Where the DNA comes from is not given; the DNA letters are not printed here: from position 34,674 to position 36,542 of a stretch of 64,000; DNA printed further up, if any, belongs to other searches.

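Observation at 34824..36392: Uncharacterised 522-aa coiled-coil protein immediately adjacent to ssrA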

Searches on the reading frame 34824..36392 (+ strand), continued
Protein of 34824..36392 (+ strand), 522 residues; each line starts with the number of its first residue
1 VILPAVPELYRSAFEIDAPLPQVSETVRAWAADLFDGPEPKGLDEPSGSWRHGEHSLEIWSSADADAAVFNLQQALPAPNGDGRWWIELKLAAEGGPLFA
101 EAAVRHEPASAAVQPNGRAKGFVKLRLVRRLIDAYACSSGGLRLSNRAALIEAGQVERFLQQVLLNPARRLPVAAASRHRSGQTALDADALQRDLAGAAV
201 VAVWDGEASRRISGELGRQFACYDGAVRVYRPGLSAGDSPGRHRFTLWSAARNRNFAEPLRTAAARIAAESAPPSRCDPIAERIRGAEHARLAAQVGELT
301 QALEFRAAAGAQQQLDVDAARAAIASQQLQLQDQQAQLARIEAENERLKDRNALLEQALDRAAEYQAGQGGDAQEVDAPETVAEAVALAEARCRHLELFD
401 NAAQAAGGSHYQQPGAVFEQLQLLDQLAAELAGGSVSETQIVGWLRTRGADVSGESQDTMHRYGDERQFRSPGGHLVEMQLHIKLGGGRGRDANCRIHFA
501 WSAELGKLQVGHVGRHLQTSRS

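Call 83: search_protein_families(library=padloc, proteins=[L015:9881-11713:+, L016:9890-12469:+, L018:9590-11344:+, L019:9512-11203:+, L020:4596-6257:+, P0034, P0038, P0095, P0125, P0090], max_evalue=0.001)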
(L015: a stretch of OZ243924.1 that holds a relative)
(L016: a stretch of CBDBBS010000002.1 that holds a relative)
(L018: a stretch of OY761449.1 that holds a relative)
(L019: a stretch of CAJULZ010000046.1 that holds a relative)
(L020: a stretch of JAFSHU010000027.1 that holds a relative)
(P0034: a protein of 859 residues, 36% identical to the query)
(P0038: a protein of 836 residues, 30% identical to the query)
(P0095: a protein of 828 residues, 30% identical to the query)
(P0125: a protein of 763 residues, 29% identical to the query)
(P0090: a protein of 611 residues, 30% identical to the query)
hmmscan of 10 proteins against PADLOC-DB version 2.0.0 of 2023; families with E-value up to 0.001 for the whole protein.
L015:9881-11713:+ (611 aa): 3 families
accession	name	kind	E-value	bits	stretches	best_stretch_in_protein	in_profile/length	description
PDLC04161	HEC-07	-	2.4e-22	77.5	1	162-425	141-400/553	-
PDLC04160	HEC-07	-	4.2e-09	33.4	1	201-283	194-277/557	-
PDLC04159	HEC-07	-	4.2e-08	30.4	1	182-291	146-255/531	-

L016:9890-12469:+ (860 aa): 10 families
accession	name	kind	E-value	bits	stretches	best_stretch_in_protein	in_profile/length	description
PDLC04161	HEC-07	-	2.1e-35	120.7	2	153-393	143-403/553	-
PDLC04160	HEC-07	-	1.1e-12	45.2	2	176-279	180-284/557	-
PDLC03912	NsnC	-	1.1e-11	43.2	1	688-859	152-314/316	-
PDLC04159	HEC-07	-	2.4e-11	41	1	157-274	132-249/531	-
PDLC03868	LmuB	-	7.8e-07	25.8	1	321-595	212-482/1035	-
PDLC00006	DruC1|DruC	-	1e-06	25.5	1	408-555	158-304/626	Unknown function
PDLC03865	LmuB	-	0.00025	17.4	0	329-559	575-795/1007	-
PDLC00551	JetC2|JetC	-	0.00027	16.9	0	463-701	744-979/1365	DUF3584 domain; MukB-like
PDLC00580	JetC3|JetC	-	0.00046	16.6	0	290-525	173-412/1068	DUF3584 domain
PDLC00518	JetC1|JetC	-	0.0005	16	1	409-590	633-810/1112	DUF3584 domain; MukB-like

L018:9590-11344:+ (585 aa): 9 families
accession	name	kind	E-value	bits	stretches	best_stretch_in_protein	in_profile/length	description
PDLC04161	HEC-07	-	2.8e-25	87.2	1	133-397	141-397/553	-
PDLC04159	HEC-07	-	1.7e-10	38.3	1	152-307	145-288/531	-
PDLC04160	HEC-07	-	2e-09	34.4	1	175-361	197-375/557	-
PDLC03859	LmuB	-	0.00018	18.9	1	297-403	345-452/611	-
PDLC00551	JetC2|JetC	-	0.00026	17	1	298-403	806-912/1365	DUF3584 domain; MukB-like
PDLC02741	PbeC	-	0.00049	16.7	1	288-403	347-466/644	PbeC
PDLC00519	JetC1|JetC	-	0.00049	16.4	1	299-404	668-774/1097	DUF3584 domain; MukB-like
PDLC03924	MkoC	-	0.00074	15.7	1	292-420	370-489/1136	-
PDLC00006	DruC1|DruC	-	0.00095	15.7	0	298-417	157-279/626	Unknown function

L019:9512-11203:+ (564 aa): 6 families
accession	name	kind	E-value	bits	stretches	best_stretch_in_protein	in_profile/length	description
PDLC04161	HEC-07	-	1.7e-36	124.3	1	16-559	16-552/553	-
PDLC03914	NsnC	-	4.9e-11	40.5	1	419-556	170-313/314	-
PDLC03912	NsnC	-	8.8e-10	36.9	1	413-556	174-311/316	-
PDLC04160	HEC-07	-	3.4e-09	33.7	1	217-559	207-556/557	-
PDLC03908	NsnC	-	3e-06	25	1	488-545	221-277/298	-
PDLC03879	NsnC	-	0.00083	17.1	0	422-556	180-304/305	-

L020:4596-6257:+ (554 aa): 6 families
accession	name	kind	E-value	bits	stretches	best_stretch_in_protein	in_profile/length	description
PDLC04161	HEC-07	-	3.2e-25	87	1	88-548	89-551/553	-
PDLC03912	NsnC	-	2.6e-09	35.4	1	401-546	173-311/316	-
PDLC04160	HEC-07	-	2.3e-08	30.9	1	91-547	103-554/557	-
PDLC03914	NsnC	-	5.1e-08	30.6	1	427-546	188-313/314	-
PDLC03899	NsnC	-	4.3e-06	24.3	1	333-545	69-299/299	-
PDLC03908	NsnC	-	0.00024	18.7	1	477-530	220-272/298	-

P0034 (859 aa): 12 families
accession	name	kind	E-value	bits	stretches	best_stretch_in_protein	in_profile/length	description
PDLC04161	HEC-07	-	3.1e-30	103.6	2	146-403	139-393/553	-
PDLC03912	NsnC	-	1.3e-15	56.1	1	710-858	176-314/316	-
PDLC04160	HEC-07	-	1.1e-08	32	1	190-386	197-401/557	-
PDLC04159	HEC-07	-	5.1e-08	30.1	1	156-278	134-255/531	-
PDLC03865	LmuB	-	2.4e-07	27.4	1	319-591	566-826/1007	-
PDLC03859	LmuB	-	2.5e-05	21.7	1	326-569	269-468/611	-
PDLC03879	NsnC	-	7e-05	20.6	1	712-855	176-304/305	-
PDLC00551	JetC2|JetC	-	0.00029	16.8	1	333-618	734-1022/1365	DUF3584 domain; MukB-like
PDLC03899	NsnC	-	0.0003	18.3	1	815-854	254-299/299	-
PDLC00516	JetC1|JetC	-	0.0004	16.6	1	430-609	266-441/1098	DUF3584 domain; MukB-like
PDLC02756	PbeC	-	0.00042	17.4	1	442-699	211-465/643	PbeC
PDLC00580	JetC3|JetC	-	0.00066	16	0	330-426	724-820/1068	DUF3584 domain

P0038 (836 aa): 13 families
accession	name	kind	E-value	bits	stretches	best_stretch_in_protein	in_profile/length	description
PDLC04161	HEC-07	-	1e-32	111.8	2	111-354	137-400/553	-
PDLC03912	NsnC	-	2.8e-14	51.7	1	650-835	143-314/316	-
PDLC04159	HEC-07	-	1.8e-09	34.9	1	125-238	136-249/531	-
PDLC04160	HEC-07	-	7.2e-07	26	1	158-286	198-331/557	-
PDLC00580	JetC3|JetC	-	4.1e-06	23.3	0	297-482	255-439/1068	DUF3584 domain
PDLC03879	NsnC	-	4.8e-06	24.4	1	704-832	190-304/305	-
PDLC03865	LmuB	-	8.8e-06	22.2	1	331-658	542-823/1007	-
PDLC03899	NsnC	-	3.4e-05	21.4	1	793-831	255-299/299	-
PDLC04890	PDC-S06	-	5.3e-05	20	1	549-730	317-490/732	-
PDLC00582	JetC3|JetC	-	9.2e-05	18.4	0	285-514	771-998/1472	DUF3584 domain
PDLC00254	LmuB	-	0.00014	18.7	0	301-464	192-360/563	AAA ATPase domain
PDLC00551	JetC2|JetC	-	0.00024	17.1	1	288-513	803-1022/1365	DUF3584 domain; MukB-like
PDLC03868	LmuB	-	0.00032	17.1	1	278-559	205-482/1035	-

P0095 (828 aa): 5 families
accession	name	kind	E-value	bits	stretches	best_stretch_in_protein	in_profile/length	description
PDLC04161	HEC-07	-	2.6e-29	100.6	2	116-355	143-403/553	-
PDLC03912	NsnC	-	2.7e-13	48.5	1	659-826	158-313/316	-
PDLC04160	HEC-07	-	2.7e-07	27.4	1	155-228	197-270/557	-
PDLC03879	NsnC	-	6.9e-06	23.9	1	684-824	174-304/305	-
PDLC04159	HEC-07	-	2.8e-05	21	1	117-235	129-248/531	-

P0125 (763 aa): 7 families
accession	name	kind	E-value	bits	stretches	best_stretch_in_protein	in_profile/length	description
PDLC04161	HEC-07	-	2.6e-45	153.4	1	291-761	89-548/553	-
PDLC04160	HEC-07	-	1.9e-18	64.2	1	275-761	83-552/557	-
PDLC04159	HEC-07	-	5.3e-16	56.4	1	345-761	127-526/531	-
PDLC04158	HEC-07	-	4.7e-11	39.9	1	376-761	162-521/526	-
PDLC03912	NsnC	-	1.3e-07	29.8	1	549-763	112-312/316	-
PDLC03879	NsnC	-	1.8e-05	22.5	1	698-762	250-304/305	-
PDLC03899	NsnC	-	0.0007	17.1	0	716-761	249-299/299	-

P0090 (611 aa): 7 families
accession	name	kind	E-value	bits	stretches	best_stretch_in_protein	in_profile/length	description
PDLC04161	HEC-07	-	2.7e-58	196.2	2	156-387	68-300/553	-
PDLC04160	HEC-07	-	2.5e-30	103.4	2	396-610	347-557/557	-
PDLC04159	HEC-07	-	9.4e-30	101.8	2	176-371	73-266/531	-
PDLC04158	HEC-07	-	1.7e-17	61.2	2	177-356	78-255/526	-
PDLC03912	NsnC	-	3e-10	38.4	1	432-605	151-310/316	-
PDLC03879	NsnC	-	2.2e-05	22.3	1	582-606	280-304/305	-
PDLC03919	NsnC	-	0.00095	16.8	0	574-605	220-251/251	-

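Call 85: search_protein_families(library=padloc, alignment_id=A5, max_evalue=0.00001)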
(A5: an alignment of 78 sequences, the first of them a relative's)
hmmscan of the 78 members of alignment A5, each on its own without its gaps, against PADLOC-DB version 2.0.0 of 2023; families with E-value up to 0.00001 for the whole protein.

A. member 1, L011:1380-3092:+ (571 aa): 0 families

B. families by the number of members that match (of 78 scanned): 76 families (the first 25 are shown)
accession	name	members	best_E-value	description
PDLC02336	AbiLi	1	7.7e-54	AbiLi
PDLC04611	PDC-M38A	1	4e-53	-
PDLC04163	HEC-09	1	1.5e-40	-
PDLC04608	PDC-M38A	1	1.1e-39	-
PDLC04607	PDC-M38A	1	5.6e-35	-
PDLC04610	PDC-M38A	1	2.4e-28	-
PDLC04609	PDC-M38A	1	1.1e-25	-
PDLC01097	C3a214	1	4.2e-25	GlgB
PDLC02980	AriA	1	1.4e-22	-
PDLC02979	AriA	1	2.1e-18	-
PDLC04214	HEC-02A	1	1.2e-15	-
PDLC02335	AbiLi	1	2.6e-15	AbiLi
PDLC02394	pAgo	1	3.8e-15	-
PDLC02960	RT-Protease_XI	1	1.5e-13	single gene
PDLC04168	GajA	1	3.8e-13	-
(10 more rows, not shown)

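Call 86: search_protein_families(library=pfam, alignment_id=A5, max_evalue=0.00001)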
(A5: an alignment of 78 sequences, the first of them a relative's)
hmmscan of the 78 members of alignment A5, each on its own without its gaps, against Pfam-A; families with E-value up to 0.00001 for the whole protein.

A. member 1, L011:1380-3092:+ (571 aa): 0 families

B. families by the number of members that match (of 78 scanned): 74 families (the first 25 are shown)
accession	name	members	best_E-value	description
PF07690.21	MFS_1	4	1.4e-43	Major Facilitator Superfamily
PF00296.26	Bac_luciferase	3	1.8e-40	Luciferase-like monooxygenase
PF05977.19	MFS_3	3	4.7e-33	Transmembrane secretion effector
PF01144.29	CoA_trans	2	1.9e-60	Coenzyme A transferase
PF05942.16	PaREP1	2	4.5e-21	Archaeal PaREP1/PaREP8 family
PF12867.12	DinB_2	2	2.1e-13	DinB superfamily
PF07992.20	Pyr_redox_2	2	1.4e-06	Pyridine nucleotide-disulphide oxidoreductase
PF02446.23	Glyco_hydro_77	1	1.3e-174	4-alpha-glucanotransferase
PF02515.22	CoA_transf_3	1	3.1e-105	CoA-transferase family III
PF11794.13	HpaB_N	1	2.1e-94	4-hydroxyphenylacetate 3-hydroxylase N terminal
PF00501.34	AMP-binding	1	2.6e-86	AMP-binding enzyme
PF03352.18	Adenine_glyco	1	1.1e-82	Methyladenine glycosylase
PF20906.3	S-Me-THD_C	1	4e-72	S-Me-THD-like, C-terminal domain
PF00282.25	Pyridoxal_deC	1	7.7e-66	Pyridoxal-dependent decarboxylase conserved domain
PF02826.25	2-Hacid_dh_C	1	1.3e-64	D-isomer specific 2-hydroxyacid dehydrogenase, NAD binding domain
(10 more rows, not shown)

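Call 87: search_protein_families(library=padloc, proteins=[L019:3202-5091:-, L019:5101-5991:-, L019:5817-7958:-, L019:7697-9316:+, L019:11274-12842:-, L019:12886-14388:-, L019:14455-15516:+, L019:15520-16410:+, L019:16383-17414:+, L019:17421-18023:-], max_evalue=1e-8)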
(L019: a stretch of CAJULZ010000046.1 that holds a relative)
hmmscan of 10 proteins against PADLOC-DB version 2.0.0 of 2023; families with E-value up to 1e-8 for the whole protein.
L019:3202-5091:- (630 aa): 0 families

L019:5101-5991:- (297 aa): 0 families

L019:5817-7958:- (714 aa): 1 family
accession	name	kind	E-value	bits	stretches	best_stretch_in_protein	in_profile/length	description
PDLC01097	C3a214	-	4.2e-25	86.3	1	179-403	90-267/495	GlgB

L019:7697-9316:+ (540 aa): 0 families

L019:11274-12842:- (523 aa): 0 families

L019:12886-14388:- (501 aa): 0 families

L019:14455-15516:+ (354 aa): 0 families

L019:15520-16410:+ (297 aa): 0 families

L019:16383-17414:+ (344 aa): 0 families

L019:17421-18023:- (201 aa): 0 families

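Call 88: search_protein_families(library=padloc, proteins=[L020:291-1052:+, L020:1228-3174:+, L020:3270-4424:+, L020:6314-7813:-, L020:7813-8523:-, L020:8785-9678:-, L016:8394-9890:-, L016:12635-14743:+, L011:6451-8679:-, L011:10555-11688:+], max_evalue=1e-8)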
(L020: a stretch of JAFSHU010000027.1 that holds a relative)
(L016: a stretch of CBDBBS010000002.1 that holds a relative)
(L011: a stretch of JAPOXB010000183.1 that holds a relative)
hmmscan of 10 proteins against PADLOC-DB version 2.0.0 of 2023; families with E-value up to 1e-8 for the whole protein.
L020:291-1052:+ (254 aa): 0 families

L020:1228-3174:+ (649 aa): 0 families

L020:3270-4424:+ (385 aa): 0 families

L020:6314-7813:- (500 aa): 0 families

L020:7813-8523:- (237 aa): 0 families

L020:8785-9678:- (298 aa): 0 families

L016:8394-9890:- (499 aa): 0 families

L016:12635-14743:+ (703 aa): 2 families
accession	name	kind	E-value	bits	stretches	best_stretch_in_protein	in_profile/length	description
PDLC02960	RT-Protease_XI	-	1.5e-13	48.6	1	156-320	322-484/506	single gene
PDLC02959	RT-Protease_XI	-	4.4e-12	43.7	1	160-321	328-488/510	single gene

L011:6451-8679:- (743 aa): 0 families

L011:10555-11688:+ (378 aa): 0 families

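Call 89: search_protein_families(library=padloc, proteins=[L015:8140-9783:+, L015:11773-13035:+, L015:13272-14432:+, L018:11262-12695:+, L018:13016-14308:+, L018:8145-9035:+, L013:11333-11749:+, L013:11916-12506:+, L013:13202-13867:+, L013:14165-14815:+], max_evalue=1e-8)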
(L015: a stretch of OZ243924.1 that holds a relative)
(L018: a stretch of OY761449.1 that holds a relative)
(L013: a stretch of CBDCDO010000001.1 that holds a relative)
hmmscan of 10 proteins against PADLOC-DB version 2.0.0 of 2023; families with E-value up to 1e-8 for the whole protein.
L015:8140-9783:+ (548 aa): 0 families

L015:11773-13035:+ (421 aa): 0 families

L015:13272-14432:+ (387 aa): 0 families

L018:11262-12695:+ (478 aa): 0 families

L018:13016-14308:+ (431 aa): 0 families

L018:8145-9035:+ (297 aa): 0 families

L013:11333-11749:+ (139 aa): 0 families

L013:11916-12506:+ (197 aa): 0 families

L013:13202-13867:+ (222 aa): 0 families

L013:14165-14815:+ (217 aa): 0 families
